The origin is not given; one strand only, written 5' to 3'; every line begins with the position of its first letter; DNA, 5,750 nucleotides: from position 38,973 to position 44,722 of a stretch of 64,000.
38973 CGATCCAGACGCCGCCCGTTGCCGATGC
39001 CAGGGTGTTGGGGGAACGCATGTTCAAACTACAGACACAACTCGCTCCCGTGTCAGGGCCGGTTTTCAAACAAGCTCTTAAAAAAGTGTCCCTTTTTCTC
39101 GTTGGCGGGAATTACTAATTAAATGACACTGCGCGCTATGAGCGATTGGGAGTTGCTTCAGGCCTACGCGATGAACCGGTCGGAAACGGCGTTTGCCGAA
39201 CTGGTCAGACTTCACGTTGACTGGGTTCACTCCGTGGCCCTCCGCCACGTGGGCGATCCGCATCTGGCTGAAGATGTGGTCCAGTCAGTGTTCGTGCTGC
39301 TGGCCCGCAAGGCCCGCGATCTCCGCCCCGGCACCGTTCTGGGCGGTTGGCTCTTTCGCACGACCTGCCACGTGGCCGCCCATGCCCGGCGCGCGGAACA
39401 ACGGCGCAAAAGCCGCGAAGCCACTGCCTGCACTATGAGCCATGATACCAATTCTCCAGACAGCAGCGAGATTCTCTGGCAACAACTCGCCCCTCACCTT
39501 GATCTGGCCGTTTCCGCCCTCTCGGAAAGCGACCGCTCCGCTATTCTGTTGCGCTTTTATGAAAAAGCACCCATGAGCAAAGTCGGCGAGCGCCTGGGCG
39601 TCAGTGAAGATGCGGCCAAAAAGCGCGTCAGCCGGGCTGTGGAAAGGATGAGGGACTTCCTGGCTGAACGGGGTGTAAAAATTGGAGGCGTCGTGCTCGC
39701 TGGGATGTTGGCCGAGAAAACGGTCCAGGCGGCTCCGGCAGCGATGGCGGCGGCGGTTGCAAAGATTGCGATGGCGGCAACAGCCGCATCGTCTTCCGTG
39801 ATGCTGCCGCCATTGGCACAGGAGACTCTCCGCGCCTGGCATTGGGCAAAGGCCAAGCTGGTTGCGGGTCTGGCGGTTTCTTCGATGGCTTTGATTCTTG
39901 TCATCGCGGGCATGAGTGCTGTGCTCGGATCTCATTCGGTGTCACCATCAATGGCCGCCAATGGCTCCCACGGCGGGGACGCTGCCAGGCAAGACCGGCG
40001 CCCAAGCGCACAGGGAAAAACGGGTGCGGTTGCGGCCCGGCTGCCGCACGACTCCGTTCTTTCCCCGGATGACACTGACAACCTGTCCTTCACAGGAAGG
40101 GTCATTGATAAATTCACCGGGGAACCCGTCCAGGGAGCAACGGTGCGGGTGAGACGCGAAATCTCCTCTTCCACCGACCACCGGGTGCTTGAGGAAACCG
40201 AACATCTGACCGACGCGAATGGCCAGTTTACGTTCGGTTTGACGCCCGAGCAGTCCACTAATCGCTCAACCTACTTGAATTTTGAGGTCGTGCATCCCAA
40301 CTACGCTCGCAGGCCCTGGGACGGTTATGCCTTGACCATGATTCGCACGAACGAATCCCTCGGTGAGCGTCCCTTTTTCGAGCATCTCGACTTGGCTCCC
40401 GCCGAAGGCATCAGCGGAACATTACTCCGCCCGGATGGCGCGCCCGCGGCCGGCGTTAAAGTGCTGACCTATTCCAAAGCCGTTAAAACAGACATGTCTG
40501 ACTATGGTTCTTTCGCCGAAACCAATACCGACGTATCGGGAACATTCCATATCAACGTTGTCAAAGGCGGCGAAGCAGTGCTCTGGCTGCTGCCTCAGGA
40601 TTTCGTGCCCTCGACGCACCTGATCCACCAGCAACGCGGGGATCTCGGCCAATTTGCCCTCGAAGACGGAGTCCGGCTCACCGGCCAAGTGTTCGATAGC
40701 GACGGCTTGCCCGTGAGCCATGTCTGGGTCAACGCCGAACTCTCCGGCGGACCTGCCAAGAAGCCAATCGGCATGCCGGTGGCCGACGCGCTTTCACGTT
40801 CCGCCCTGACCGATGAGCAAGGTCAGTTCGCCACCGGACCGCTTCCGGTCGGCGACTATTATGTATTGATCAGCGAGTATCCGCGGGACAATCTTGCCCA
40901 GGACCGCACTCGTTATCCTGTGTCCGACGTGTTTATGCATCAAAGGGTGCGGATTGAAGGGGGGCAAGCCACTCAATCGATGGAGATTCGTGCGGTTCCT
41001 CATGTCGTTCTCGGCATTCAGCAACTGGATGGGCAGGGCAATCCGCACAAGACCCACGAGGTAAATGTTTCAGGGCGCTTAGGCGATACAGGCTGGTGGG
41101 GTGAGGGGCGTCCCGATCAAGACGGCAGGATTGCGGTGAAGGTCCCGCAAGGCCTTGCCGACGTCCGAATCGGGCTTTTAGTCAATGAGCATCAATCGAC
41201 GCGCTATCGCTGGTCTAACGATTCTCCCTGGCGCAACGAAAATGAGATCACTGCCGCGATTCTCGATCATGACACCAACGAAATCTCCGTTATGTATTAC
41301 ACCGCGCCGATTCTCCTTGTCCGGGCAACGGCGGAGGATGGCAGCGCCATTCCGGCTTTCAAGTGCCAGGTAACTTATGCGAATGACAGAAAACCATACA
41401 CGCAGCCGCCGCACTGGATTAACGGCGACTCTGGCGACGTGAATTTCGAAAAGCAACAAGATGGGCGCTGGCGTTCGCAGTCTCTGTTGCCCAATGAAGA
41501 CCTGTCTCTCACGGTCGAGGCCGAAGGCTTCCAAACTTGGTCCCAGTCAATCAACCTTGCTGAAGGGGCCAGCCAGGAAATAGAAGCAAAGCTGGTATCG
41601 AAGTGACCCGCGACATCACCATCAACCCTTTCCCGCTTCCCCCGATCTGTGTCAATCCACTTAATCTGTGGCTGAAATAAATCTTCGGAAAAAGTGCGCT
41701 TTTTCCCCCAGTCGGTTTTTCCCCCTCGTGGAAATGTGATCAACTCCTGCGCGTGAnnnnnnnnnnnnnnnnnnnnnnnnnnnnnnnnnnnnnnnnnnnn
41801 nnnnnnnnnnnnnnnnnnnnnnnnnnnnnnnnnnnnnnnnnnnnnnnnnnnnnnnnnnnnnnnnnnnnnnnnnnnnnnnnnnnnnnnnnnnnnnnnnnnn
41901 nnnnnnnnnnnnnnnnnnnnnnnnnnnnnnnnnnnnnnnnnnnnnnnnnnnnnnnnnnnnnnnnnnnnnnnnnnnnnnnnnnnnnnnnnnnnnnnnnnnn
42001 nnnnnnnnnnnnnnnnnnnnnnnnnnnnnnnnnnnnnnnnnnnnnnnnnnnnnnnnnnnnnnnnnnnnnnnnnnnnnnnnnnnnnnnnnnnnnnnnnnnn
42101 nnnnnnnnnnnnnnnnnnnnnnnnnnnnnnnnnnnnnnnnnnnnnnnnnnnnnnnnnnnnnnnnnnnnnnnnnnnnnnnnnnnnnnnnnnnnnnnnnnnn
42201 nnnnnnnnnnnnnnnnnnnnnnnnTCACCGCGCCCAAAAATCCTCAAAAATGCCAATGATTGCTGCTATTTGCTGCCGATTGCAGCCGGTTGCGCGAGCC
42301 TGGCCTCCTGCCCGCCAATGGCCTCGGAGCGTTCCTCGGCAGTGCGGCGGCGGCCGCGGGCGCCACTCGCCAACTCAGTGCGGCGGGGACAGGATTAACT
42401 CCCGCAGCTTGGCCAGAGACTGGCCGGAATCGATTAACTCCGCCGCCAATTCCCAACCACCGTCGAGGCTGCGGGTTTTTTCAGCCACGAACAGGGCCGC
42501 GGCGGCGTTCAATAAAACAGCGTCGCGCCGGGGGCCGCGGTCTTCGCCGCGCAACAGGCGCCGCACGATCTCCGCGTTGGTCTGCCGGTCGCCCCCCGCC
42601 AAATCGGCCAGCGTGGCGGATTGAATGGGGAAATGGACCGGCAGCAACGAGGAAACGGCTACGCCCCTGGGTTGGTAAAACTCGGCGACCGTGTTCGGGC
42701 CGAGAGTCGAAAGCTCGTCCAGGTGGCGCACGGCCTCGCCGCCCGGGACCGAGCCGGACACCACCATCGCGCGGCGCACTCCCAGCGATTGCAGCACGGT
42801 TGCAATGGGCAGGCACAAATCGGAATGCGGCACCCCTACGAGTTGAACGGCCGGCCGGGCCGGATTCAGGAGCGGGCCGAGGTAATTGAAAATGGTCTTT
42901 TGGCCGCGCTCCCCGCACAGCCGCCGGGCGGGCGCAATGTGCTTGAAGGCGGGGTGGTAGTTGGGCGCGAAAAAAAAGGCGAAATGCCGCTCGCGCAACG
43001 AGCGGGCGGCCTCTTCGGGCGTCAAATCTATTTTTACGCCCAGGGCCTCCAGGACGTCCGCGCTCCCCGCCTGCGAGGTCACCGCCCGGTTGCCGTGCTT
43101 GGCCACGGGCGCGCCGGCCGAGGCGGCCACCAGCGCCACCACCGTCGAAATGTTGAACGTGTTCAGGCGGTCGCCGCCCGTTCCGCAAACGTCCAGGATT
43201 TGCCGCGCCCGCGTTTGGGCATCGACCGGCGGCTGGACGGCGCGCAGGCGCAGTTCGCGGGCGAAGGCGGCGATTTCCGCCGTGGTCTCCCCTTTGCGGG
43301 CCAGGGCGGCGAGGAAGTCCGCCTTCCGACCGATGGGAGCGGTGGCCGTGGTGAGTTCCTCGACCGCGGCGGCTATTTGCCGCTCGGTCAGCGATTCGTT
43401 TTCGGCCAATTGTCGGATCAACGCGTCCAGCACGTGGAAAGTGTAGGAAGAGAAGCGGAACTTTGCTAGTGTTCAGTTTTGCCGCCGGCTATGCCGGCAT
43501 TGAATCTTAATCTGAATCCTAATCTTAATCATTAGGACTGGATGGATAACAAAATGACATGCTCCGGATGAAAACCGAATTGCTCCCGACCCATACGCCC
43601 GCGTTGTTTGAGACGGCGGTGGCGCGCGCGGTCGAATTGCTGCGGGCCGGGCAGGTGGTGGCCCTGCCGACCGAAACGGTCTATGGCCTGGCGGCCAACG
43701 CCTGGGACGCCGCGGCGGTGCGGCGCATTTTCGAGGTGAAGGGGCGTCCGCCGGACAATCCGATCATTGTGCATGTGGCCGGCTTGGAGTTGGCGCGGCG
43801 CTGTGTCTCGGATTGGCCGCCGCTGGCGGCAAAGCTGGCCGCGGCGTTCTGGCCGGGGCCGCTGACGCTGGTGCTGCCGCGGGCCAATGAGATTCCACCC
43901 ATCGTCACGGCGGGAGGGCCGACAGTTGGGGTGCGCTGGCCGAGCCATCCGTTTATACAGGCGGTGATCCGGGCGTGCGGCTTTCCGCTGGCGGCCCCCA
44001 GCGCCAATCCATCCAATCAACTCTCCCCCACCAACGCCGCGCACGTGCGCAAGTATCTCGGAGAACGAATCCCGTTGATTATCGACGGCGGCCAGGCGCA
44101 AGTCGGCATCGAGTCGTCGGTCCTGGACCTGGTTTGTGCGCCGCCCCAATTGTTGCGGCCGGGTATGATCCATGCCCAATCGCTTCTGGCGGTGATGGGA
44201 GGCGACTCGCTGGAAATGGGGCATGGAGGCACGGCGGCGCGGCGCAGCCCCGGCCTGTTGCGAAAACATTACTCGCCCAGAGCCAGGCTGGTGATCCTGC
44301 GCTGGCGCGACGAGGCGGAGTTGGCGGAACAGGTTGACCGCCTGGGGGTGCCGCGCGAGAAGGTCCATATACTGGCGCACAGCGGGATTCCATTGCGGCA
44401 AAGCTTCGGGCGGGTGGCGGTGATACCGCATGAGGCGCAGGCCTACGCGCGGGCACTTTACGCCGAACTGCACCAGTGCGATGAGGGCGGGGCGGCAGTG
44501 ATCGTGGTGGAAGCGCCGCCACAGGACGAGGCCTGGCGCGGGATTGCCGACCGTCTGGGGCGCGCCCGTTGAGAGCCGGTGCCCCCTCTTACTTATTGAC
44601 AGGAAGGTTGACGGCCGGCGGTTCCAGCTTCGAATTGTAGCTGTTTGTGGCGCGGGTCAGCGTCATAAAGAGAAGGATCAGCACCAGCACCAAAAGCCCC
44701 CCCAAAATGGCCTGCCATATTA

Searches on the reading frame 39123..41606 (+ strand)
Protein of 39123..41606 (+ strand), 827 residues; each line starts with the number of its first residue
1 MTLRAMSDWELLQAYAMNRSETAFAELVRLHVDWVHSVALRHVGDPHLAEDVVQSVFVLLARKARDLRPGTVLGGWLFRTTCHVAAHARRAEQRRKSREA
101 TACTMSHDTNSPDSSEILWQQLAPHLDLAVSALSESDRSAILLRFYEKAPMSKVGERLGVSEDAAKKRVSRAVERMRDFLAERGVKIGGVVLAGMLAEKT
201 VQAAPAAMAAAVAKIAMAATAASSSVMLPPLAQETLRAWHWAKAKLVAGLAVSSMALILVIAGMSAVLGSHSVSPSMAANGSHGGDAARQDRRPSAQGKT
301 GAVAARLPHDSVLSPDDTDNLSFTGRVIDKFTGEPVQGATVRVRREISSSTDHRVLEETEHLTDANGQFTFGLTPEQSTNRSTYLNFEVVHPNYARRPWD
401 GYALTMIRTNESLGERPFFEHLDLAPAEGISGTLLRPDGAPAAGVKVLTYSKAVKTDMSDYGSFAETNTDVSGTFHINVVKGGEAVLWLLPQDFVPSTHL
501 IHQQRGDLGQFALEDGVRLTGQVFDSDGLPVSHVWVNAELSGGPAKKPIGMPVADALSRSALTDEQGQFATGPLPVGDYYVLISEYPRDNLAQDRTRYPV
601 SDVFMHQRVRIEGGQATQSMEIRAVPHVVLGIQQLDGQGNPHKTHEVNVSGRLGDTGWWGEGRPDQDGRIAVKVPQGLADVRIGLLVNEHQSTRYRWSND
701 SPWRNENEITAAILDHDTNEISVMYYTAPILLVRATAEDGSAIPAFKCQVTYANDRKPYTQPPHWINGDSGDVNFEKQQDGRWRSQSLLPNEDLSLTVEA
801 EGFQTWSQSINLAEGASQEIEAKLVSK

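Call 58: search_protein_families(library=pfam, proteins=[window:39123-41606:+], max_evalue=0.00001)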
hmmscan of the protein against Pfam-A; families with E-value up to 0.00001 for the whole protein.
window:39123-41606:+ (827 aa): 7 families
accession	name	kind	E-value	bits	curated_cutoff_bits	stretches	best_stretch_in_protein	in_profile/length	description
PF13620.12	CarboxypepD_reg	-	1.1e-24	86.9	32.3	1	323-387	2-59/82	Carboxypeptidase regulatory-like domain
PF04542.20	Sigma70_r2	-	2.7e-11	43.5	24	1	27-95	1-71/71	Sigma-70 region 2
PF04545.22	Sigma70_r4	-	2.7e-09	36.8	24.1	1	130-177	2-49/50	Sigma-70, region 4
PF13715.12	CarbopepD_reg_2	-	2e-08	34.6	32.2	0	324-379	2-47/88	CarboxypepD_reg-like domain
PF20598.4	DUF6795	-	1e-07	32.6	27.4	0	332-379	8-51/103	Domain of unknown function (DUF6795)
PF10670.15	DUF4198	-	4e-07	30.8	34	0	323-374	149-196/209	Domain of unknown function (DUF4198)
PF08281.18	Sigma70_r4_2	-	6.3e-07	29.4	25.7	1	126-176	4-54/54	Sigma-70, region 4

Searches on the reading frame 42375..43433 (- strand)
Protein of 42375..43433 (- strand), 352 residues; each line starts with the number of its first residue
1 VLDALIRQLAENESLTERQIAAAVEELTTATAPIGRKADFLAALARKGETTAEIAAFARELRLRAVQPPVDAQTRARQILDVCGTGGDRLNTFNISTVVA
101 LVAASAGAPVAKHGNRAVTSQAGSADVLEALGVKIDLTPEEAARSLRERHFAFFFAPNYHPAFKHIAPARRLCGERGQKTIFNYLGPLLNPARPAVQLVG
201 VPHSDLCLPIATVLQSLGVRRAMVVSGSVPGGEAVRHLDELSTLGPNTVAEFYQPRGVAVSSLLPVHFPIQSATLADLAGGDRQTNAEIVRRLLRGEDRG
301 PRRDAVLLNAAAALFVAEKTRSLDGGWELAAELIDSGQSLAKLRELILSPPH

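Call 58: search_protein_families(library=pfam, proteins=[window:42375-43433:-], max_evalue=0.00001)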
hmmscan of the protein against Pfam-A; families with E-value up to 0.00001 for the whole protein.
window:42375-43433:- (352 aa): 2 families
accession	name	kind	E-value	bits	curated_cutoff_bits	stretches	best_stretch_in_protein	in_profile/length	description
PF00591.27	Glycos_transf_3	-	3.2e-78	263.3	27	1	78-339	3-252/253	Glycosyl transferase family, a/b domain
PF02885.22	Glycos_trans_3N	-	1.4e-10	41.2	26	1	5-62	3-60/63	Glycosyl transferase family, helical bundle domain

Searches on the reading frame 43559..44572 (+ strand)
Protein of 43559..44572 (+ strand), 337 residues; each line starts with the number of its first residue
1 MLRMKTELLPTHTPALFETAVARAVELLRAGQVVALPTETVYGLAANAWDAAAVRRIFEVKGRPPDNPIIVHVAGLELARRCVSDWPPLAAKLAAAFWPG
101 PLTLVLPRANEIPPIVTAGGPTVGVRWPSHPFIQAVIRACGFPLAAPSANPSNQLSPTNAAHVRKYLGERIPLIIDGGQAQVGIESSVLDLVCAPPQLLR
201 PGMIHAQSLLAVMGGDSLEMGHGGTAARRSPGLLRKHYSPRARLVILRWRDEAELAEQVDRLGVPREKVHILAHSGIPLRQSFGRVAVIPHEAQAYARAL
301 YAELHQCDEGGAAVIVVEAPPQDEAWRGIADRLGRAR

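Call 58: search_protein_families(library=pfam, proteins=[window:43559-44572:+], max_evalue=0.00001)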
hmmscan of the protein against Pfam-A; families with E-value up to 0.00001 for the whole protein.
window:43559-44572:+ (337 aa): 2 families
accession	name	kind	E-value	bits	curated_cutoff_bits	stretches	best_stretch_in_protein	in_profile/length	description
PF01300.24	Sua5_yciO_yrdC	-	2e-58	197.3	25.1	1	26-202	1-178/178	Telomere recombination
PF03481.19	Sua5_C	-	5.1e-20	72.9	22.9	1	208-336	5-134/136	Threonylcarbamoyl-AMP synthase, C-terminal domain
